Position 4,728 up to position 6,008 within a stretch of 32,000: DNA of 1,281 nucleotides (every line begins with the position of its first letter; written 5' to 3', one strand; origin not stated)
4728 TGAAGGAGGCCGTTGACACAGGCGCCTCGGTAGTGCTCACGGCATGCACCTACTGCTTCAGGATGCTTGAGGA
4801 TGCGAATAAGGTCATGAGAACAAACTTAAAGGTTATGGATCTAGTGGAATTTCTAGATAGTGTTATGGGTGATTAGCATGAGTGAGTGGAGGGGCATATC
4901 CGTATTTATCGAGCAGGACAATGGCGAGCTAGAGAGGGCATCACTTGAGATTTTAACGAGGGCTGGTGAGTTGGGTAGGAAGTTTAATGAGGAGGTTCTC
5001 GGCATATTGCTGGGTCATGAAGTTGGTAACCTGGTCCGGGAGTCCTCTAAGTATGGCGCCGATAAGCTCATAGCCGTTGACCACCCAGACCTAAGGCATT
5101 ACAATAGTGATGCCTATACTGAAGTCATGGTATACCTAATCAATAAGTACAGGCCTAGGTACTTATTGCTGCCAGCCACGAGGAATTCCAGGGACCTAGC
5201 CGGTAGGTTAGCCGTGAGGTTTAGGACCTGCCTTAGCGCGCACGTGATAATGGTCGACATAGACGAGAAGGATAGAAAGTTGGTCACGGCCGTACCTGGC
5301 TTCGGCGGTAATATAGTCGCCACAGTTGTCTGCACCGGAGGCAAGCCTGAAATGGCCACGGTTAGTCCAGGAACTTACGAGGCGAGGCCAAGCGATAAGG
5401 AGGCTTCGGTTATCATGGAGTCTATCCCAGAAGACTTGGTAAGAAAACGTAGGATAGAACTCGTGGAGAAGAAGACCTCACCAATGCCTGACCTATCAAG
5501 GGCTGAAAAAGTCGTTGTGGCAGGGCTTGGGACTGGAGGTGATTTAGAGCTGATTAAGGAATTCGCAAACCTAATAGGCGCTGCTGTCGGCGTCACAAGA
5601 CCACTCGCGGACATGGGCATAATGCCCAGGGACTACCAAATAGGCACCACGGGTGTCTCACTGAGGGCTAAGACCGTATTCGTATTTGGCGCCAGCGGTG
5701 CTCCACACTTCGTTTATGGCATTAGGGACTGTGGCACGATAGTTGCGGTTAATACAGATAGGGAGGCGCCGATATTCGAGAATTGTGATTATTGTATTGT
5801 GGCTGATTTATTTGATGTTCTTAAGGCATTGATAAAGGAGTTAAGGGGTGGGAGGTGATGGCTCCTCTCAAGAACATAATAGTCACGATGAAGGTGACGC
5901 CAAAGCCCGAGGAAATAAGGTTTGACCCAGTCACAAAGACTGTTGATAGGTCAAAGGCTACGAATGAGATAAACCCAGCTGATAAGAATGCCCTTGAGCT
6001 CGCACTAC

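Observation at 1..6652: POR-gamma/IorB-like + HdrA-HdrA-MvhD + HdrD-like + EtfA + EtfB: a compact operon resembling an uncharacterised flavin-based electron-bifurcation (or confurcation) module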

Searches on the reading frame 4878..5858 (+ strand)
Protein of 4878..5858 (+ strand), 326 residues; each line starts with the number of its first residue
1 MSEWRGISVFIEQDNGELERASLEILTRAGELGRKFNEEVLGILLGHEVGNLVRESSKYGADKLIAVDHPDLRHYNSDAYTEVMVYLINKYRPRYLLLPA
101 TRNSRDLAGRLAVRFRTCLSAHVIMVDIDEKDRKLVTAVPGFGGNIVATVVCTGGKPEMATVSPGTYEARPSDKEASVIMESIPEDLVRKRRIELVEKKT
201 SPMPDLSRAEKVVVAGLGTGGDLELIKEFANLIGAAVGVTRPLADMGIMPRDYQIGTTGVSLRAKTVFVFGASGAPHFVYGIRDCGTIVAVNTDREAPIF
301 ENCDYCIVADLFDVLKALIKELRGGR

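Call 3: search_protein_families(library=pfam, proteins=[window:4878-5858:+], max_evalue=0.01)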
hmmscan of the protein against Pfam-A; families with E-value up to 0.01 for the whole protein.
window:4878-5858:+ (326 aa): 2 families
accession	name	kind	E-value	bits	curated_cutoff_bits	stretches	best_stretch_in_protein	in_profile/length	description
PF01012.27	ETF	-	5e-34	118.1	26.7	1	9-180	3-173/181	Electron transfer flavoprotein domain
PF00766.25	ETF_alpha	-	4.4e-20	71.9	27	1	205-283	1-81/81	Electron transfer flavoprotein FAD-binding domain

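Call 4: search_protein_families(library=ncbifam, proteins=[window:4878-5858:+], max_evalue=0.01)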
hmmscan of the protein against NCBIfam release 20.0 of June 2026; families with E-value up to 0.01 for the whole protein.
window:4878-5858:+ (326 aa): 5 families
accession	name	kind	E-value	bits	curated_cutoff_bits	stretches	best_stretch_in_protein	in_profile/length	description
NF042970.1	AcrlCoAredClosAcrA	equivalog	1.9e-64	218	600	2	128-323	153-358/360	acryloyl-CoA reductase electron transfer subunit beta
NF038209.1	mft_etfA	equivalog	2.9e-35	122.1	240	1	79-322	59-302/303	mycofactocin-associated electron transfer flavoprotein alpha subunit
NF008884.0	PRK11916.1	equivalog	1.8e-32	113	528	1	34-322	25-310/312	electron transfer flavoprotein subunit alpha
NF051845.1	EtFlavAlphaProt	equivalog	1.6e-26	93.2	600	1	7-322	93-399/406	electron transfer flavoprotein subunit alpha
NF002889.0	PRK03363.1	equivalog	1.4e-20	73.9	549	1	57-321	45-310/313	electron transfer flavoprotein subunit alpha/FixB family protein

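Call 24: search_solved_structures(query=window:4878-5858:+, max_evalue=0.00001, show_alignments=2)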
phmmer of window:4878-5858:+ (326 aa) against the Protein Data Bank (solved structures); distinct sequences matched with E-value up to 0.00001: 15.
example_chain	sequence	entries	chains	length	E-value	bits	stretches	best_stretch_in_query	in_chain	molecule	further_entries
6fah_A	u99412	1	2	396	7e-60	206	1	2-322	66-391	Caffeyl-CoA reductase-Etf complex subunit CarE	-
7koe_B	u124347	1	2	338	3.3e-54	187.4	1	1-323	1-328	Electron transfer flavoprotein, alpha subunit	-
7qh2_A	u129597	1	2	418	2.3e-50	174.8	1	3-324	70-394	Lactate dehydrogenase (NAD(+),ferredoxin) subunit LctC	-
5ol2_A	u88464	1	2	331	6.5e-49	170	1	7-322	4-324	Electron transfer flavoprotein large subunit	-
4kpu_A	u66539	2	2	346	4.6e-39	137.6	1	7-322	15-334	Electron transfer flavoprotein alpha subunit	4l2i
1o94_D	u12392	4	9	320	2.3e-25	92.6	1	8-320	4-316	ELECTRON TRANSFER FLAVOPROTEIN ALPHA-SUBUNIT | ELECTRON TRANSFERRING FLAVOPROTEIN ALPHA-SUBUNIT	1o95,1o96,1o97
1t9g_R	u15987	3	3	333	4.4e-25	91.7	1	9-319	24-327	Electron transfer flavoprotein alpha-subunit, mitochondrial | Electron transfer flavoprotein alpha-subunit, mitochondrial precursor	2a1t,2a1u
1efv_A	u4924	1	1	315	5.1e-25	91.5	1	9-319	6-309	ELECTRON TRANSFER FLAVOPROTEIN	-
3clu_D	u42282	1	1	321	5.6e-25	91.4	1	8-320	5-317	Electron transfer flavoprotein subunit alpha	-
3clt_D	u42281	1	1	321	1.1e-24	90.4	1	8-320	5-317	Electron transfer flavoprotein subunit alpha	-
1efp_A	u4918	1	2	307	1.2e-24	90.3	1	55-318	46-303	PROTEIN (ELECTRON TRANSFER FLAVOPROTEIN)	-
3clr_D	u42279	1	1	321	1.5e-24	90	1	8-320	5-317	Electron transfer flavoprotein subunit alpha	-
3cls_D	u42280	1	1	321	2.7e-24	89.1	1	8-320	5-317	Electron transfer flavoprotein subunit alpha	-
5ow0_A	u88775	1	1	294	3.4e-21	78.9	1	87-323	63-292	Electron transfer flavoprotein, alpha subunit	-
3ih5_A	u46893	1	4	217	6.1e-17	64.9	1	6-168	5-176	Electron transfer flavoprotein alpha-subunit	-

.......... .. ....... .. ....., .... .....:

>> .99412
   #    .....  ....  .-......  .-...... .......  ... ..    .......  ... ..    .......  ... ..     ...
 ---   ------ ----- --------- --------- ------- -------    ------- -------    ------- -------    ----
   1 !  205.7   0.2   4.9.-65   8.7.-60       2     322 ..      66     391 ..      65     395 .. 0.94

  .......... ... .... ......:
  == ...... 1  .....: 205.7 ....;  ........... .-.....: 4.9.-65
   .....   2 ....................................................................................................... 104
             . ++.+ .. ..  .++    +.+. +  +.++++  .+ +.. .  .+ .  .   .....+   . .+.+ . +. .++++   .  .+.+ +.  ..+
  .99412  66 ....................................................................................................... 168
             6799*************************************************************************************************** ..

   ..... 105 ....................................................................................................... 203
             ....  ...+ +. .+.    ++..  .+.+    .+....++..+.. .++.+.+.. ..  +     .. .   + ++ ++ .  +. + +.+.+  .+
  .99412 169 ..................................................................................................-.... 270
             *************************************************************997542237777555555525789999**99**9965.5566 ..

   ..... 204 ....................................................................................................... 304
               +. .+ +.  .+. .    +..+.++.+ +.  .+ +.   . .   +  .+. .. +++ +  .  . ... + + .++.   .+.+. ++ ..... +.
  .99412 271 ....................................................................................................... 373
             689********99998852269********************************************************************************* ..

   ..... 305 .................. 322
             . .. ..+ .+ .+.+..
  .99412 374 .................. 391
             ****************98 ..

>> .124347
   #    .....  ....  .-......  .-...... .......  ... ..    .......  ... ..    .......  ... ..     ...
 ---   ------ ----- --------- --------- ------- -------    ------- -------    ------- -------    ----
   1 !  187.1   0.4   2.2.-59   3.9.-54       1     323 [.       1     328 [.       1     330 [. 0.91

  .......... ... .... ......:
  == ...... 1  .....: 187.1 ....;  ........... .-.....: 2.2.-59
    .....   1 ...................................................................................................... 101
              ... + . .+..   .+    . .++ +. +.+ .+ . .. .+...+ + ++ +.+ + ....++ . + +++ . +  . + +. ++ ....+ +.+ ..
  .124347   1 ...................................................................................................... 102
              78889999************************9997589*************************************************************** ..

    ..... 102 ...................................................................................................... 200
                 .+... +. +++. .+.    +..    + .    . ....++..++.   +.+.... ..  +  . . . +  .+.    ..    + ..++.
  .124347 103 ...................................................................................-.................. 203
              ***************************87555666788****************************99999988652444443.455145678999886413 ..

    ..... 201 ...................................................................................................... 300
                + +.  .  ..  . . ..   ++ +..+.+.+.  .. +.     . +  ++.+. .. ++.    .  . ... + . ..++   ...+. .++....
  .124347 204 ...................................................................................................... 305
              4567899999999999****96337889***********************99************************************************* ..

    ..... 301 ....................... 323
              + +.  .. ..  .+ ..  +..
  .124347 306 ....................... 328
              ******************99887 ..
